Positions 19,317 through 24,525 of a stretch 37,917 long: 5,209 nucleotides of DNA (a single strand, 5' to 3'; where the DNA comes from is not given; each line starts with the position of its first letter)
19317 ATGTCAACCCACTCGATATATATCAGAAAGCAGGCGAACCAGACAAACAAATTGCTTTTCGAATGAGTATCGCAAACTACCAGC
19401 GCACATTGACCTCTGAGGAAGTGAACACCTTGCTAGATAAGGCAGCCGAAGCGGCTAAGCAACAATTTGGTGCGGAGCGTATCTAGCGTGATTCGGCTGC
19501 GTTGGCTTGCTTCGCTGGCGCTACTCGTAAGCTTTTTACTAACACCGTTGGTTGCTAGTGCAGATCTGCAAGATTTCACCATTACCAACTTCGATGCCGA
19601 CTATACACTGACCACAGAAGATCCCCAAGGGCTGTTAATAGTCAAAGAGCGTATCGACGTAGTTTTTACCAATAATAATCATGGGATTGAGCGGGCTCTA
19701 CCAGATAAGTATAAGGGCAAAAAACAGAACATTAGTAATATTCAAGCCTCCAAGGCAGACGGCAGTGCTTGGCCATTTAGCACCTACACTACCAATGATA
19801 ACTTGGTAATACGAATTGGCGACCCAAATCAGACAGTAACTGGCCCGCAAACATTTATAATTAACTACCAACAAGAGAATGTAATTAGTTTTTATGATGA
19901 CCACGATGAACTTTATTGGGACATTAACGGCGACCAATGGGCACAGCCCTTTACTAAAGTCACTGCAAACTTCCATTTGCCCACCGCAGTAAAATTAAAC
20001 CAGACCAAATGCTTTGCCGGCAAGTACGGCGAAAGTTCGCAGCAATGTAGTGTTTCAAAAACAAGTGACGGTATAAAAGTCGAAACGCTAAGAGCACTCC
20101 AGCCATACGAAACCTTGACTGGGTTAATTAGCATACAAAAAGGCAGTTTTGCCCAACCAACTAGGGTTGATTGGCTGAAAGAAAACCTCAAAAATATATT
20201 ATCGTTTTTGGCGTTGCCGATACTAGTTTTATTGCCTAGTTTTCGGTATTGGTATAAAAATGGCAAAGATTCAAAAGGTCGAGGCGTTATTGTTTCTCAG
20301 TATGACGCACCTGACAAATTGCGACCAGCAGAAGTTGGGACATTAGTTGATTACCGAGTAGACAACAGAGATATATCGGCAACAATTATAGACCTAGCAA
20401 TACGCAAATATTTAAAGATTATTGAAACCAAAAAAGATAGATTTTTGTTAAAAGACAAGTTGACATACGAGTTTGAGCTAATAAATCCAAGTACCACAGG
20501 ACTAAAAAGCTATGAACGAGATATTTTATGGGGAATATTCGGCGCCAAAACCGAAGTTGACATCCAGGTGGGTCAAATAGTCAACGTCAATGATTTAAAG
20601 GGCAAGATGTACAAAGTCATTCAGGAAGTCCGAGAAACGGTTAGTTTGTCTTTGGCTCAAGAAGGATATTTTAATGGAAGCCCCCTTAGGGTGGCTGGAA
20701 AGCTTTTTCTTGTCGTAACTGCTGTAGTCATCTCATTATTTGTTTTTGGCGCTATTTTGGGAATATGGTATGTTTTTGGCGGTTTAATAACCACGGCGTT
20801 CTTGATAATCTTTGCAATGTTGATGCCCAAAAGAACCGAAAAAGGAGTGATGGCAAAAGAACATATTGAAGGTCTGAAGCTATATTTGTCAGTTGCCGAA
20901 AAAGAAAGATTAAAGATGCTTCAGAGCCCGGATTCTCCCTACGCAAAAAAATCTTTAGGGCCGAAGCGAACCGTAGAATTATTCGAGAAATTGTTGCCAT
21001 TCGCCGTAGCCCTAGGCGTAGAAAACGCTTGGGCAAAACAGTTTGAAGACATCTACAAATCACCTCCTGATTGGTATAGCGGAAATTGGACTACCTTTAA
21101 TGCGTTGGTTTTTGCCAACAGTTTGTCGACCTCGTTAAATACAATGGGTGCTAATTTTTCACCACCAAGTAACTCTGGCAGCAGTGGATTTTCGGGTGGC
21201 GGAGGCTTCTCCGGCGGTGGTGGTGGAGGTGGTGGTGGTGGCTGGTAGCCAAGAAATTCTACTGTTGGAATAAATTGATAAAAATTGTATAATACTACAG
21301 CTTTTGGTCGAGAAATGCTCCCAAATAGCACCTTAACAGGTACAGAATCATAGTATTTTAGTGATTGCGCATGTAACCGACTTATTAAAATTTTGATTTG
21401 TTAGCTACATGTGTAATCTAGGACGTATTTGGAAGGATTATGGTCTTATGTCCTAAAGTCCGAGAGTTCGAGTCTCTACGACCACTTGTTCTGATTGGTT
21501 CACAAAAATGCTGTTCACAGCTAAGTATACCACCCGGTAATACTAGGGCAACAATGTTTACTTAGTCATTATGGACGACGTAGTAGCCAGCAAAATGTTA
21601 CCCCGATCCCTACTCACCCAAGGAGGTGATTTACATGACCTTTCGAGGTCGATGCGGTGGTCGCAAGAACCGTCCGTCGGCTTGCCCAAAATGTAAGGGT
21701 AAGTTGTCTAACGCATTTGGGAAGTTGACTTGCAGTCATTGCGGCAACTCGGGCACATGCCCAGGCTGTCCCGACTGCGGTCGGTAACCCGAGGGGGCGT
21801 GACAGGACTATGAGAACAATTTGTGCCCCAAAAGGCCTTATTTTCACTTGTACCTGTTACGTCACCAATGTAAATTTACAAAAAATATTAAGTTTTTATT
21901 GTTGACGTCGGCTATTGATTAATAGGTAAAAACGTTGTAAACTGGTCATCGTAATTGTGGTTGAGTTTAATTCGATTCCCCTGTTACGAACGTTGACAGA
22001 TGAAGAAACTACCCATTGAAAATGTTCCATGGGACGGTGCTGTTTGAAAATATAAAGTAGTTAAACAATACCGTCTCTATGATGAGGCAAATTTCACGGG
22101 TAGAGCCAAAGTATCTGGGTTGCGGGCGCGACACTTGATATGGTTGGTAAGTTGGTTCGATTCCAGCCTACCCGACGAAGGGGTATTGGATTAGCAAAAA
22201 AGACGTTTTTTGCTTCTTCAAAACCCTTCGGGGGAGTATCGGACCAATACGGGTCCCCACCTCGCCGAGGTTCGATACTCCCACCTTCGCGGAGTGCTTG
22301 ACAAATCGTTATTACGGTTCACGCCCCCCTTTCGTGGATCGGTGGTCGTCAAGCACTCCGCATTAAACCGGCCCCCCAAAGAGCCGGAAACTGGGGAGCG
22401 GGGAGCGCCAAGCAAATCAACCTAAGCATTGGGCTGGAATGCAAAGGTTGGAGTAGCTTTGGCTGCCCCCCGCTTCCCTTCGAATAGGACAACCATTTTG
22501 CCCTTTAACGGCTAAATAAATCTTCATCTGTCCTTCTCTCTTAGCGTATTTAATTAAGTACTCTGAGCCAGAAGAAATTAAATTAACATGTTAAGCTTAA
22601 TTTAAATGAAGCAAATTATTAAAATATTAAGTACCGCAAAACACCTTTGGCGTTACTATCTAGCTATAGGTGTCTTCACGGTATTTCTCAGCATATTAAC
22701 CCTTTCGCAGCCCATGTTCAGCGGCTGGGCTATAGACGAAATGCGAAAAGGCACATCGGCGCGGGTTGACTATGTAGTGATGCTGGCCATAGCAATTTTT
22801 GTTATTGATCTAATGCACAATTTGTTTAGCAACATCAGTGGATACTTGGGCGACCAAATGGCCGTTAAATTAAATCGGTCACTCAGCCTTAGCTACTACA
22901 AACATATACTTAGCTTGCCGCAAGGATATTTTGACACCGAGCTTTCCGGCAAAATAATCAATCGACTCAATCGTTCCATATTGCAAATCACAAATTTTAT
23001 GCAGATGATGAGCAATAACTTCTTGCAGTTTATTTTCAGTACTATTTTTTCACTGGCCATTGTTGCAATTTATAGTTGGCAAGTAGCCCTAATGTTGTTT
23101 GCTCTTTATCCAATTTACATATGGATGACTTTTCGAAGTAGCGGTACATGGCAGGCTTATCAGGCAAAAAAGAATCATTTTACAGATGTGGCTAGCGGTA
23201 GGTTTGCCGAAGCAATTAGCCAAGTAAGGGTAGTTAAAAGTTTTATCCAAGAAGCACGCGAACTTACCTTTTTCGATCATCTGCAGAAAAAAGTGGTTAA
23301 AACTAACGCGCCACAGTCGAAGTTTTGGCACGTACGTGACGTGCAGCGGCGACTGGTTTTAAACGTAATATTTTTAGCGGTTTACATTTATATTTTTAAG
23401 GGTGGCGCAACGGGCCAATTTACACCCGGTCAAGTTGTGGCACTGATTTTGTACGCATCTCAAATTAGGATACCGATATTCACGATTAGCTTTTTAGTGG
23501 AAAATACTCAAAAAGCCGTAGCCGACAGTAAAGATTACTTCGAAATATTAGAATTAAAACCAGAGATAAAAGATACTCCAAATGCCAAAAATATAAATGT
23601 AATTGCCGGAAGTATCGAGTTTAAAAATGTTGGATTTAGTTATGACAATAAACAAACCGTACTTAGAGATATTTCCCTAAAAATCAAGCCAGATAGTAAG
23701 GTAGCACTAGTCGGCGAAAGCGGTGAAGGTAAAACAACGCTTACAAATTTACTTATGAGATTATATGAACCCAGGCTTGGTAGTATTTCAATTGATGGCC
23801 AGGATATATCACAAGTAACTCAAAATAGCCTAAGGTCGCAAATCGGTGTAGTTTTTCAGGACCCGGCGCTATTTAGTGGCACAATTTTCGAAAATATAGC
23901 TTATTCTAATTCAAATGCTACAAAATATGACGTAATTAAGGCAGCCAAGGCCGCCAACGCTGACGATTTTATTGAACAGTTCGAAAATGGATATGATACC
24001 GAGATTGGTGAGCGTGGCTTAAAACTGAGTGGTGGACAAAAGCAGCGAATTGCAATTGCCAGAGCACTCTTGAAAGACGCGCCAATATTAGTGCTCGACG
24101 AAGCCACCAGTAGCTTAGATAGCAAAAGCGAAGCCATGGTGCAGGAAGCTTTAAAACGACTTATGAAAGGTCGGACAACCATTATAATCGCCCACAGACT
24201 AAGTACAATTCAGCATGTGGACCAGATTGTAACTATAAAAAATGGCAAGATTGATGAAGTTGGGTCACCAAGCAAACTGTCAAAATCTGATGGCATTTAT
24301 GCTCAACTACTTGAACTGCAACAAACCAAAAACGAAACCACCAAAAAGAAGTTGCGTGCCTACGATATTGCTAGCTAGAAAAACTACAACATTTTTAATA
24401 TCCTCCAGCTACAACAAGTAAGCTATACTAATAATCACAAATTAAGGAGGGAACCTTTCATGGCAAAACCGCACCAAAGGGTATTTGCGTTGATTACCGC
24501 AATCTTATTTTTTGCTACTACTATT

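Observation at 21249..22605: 1.36-kb ORF-poor, RNA-dense locus between DUF2207 and an ABC exporter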

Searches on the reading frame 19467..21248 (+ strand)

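Call 64: search_protein_families(library=pfam, proteins=[window:19467-21248:+], max_evalue=0.001)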
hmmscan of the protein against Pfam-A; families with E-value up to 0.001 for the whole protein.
window:19467-21248:+ (593 aa): 2 families
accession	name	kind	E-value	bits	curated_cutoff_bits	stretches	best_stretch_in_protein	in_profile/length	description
PF20990.2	DUF2207_C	-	2.1e-38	132.9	33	1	279-526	6-247/247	Predicted membrane protein (DUF2207) C-terminal domain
PF09972.14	DUF2207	-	1.5e-22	81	24.4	1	38-220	1-169/172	Predicted membrane protein (DUF2207) N-terminal domain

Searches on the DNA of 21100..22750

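Call 5: search_rna_families(source=window, start=21100, end=22750, threshold=evalue, max_evalue=10, show_alignments=5)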
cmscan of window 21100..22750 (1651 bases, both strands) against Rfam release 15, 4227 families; matches with E-value up to 10: 4.
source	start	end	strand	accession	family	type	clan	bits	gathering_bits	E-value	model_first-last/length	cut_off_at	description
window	21859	21908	+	RF04172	MIR8675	Gene; miRNA;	-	21.6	90.8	0.45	23-74/95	no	MIR8675 microRNA precursor family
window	22185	22383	-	RF02606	AbsR28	Gene; sRNA;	-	20.3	50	0.093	1-180/180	no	Acinetobacter sRNA 28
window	22388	22484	+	RF01918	mir-1249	Gene; miRNA;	-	18.8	83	0.96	1-75/75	no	mir-1249 microRNA precursor family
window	21850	21927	-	RF00064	HgcG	Gene; snRNA; snoRNA; HACA-box;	-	9.9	77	6.4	1-276/276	no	HgcG RNA (Pab40)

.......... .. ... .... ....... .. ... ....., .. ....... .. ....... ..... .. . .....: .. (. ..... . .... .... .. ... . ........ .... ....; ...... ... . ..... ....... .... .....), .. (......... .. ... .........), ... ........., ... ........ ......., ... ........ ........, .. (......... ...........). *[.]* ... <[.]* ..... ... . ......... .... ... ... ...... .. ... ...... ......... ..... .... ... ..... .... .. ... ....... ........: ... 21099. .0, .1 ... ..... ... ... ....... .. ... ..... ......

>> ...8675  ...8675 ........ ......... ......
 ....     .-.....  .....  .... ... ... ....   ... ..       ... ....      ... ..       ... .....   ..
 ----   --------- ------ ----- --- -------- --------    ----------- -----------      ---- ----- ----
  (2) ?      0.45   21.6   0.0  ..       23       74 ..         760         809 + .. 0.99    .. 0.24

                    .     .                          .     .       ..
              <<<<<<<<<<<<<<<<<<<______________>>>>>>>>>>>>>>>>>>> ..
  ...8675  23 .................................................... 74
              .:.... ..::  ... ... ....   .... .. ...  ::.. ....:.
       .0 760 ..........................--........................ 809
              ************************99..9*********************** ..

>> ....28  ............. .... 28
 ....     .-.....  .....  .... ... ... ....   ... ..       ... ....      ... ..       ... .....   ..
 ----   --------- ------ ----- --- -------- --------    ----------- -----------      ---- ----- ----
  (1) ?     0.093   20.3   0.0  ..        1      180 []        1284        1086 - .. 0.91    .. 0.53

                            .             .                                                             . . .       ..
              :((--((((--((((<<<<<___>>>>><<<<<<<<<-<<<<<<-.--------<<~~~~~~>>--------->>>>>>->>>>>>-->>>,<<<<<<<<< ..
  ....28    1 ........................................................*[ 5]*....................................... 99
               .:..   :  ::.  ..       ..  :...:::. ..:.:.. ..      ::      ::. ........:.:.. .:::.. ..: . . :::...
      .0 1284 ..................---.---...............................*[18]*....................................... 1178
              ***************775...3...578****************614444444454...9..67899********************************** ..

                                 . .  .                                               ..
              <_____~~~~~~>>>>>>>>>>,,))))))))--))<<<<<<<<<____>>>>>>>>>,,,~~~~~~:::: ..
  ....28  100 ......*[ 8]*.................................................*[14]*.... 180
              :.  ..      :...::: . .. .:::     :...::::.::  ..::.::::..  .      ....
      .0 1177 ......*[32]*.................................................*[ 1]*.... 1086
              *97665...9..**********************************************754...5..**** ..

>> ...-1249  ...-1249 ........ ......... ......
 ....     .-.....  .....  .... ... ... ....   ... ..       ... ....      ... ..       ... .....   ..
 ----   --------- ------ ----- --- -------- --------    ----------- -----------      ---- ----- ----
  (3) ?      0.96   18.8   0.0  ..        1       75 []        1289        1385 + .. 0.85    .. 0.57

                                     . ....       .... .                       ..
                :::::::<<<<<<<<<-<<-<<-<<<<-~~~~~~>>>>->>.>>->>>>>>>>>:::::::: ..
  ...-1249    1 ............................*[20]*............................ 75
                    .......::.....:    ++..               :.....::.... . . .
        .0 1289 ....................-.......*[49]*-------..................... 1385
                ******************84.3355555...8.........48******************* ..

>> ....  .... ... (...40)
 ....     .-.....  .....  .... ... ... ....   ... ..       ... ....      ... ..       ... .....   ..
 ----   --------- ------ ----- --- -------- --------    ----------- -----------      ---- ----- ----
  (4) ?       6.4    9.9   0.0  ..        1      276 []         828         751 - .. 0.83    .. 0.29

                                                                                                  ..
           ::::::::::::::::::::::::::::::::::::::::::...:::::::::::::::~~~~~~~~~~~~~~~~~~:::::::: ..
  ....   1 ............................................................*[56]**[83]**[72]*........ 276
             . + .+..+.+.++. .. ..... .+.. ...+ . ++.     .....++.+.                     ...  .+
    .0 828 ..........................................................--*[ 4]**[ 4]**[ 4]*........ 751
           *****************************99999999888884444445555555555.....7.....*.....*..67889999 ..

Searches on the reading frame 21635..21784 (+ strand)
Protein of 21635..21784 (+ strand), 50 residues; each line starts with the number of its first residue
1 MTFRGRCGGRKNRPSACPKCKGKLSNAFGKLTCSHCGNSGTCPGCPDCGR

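Call 36: find_homologous_proteins(query=window:21635-21784:+, max_evalue=1)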
Query seq(50 aa): no candidate shares three 5-residue words with the query. No homologue found.

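Call 49: search_protein_families(library=pfam, proteins=[window:21635-21784:+], max_evalue=10)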
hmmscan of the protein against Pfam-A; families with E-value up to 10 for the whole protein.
seq(50 aa): 9 families
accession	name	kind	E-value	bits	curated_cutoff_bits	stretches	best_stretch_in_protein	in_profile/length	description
PF07191.17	Zn_ribbon_6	-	0.0036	17.7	25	1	16-49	2-36/67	Double zinc ribbon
PF03966.22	Trm112p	-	0.0085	16.4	22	1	16-37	9-32/40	Trm112p-like protein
PF23455.1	DUF7129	-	0.038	14.2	30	1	6-26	16-39/45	Domain of unknown function (DUF7129)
PF10571.15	UPF0547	-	0.072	13.7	29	1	17-37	3-21/26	Uncharacterised protein family UPF0547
PF09463.15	Opy2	-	1.5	9.6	22.1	1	13-37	7-31/35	Opy2 protein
PF02150.21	Zn_ribbon_RPB9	-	1.5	9.2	25.2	1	17-37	4-28/36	RNA polymerases M/15 Kd subunit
PF24844.1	PolC_DP2_central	-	2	7.7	24.3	1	7-49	311-354/372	DNA polymerase II large subunit DP2, central domain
PF15616.11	TerY_C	-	2.4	8.7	28.4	1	15-46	75-109/129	TerY-C metal binding domain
PF14447.12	Prok-RING_4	-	5.8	7.3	27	1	14-26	30-42/46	Prokaryotic RING finger family 4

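Call 83: find_homologous_proteins(query=A7, max_evalue=0.01)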
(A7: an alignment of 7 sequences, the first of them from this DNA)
Query A7 (7 sequences): 311 candidates shared short words with the query, none scored E <= 0.01.

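Call 94: search_protein_representatives(protein=window:21635-21784:+)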
Query: 50 residues. Proteins with E-value up to 0.001 (for the whole library): 5; up to 1e-10: 0; up to 1e-30: 0. The best 5 are listed.
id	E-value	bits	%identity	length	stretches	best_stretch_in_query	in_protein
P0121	1.1e-10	57.2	69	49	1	4-48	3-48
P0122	3.0e-10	55.8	40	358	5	11-39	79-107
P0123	4.9e-09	52.0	45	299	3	11-39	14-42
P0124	7.8e-08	48.2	43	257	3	12-44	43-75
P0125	9.3e-08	48.0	44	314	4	14-39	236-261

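Call 96: find_encoding_contigs(protein=P0121, flank=3000, max_places=3)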
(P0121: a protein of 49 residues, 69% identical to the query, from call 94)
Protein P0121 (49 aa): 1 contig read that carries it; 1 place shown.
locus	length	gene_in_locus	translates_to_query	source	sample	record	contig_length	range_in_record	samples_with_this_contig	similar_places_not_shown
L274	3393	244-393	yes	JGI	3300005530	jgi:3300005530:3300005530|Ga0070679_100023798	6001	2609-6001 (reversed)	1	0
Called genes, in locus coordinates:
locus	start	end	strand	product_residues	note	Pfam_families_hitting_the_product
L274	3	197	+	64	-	?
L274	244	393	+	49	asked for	-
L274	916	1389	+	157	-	-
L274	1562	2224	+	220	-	-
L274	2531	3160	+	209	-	-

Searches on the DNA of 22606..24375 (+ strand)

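Call 15: search_rna_families(sources=[L006, L013, L017, L026, L029, L033, L055, L001, L005, L011], threshold=gathering)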
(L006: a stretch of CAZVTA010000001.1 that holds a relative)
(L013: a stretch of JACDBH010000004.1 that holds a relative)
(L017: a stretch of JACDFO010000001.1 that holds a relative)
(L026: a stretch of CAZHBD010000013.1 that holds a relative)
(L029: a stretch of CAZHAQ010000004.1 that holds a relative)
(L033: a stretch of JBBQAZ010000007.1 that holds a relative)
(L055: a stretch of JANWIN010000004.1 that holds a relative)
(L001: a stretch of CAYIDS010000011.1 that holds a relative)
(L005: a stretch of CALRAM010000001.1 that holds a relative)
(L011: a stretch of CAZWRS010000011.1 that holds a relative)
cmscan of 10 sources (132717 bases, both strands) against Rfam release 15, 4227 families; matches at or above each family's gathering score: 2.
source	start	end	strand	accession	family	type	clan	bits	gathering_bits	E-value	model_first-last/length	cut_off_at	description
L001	3613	3687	+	RF00005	tRNA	Gene; tRNA;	CL00001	65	29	1.6e-11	1-71/71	no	tRNA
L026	3407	3490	+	RF01786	c-di-GMP-II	Cis-reg; riboswitch;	CL00127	55.4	53.5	3.2e-09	1-84/84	no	Cyclic di-GMP-II riboswitch aptamer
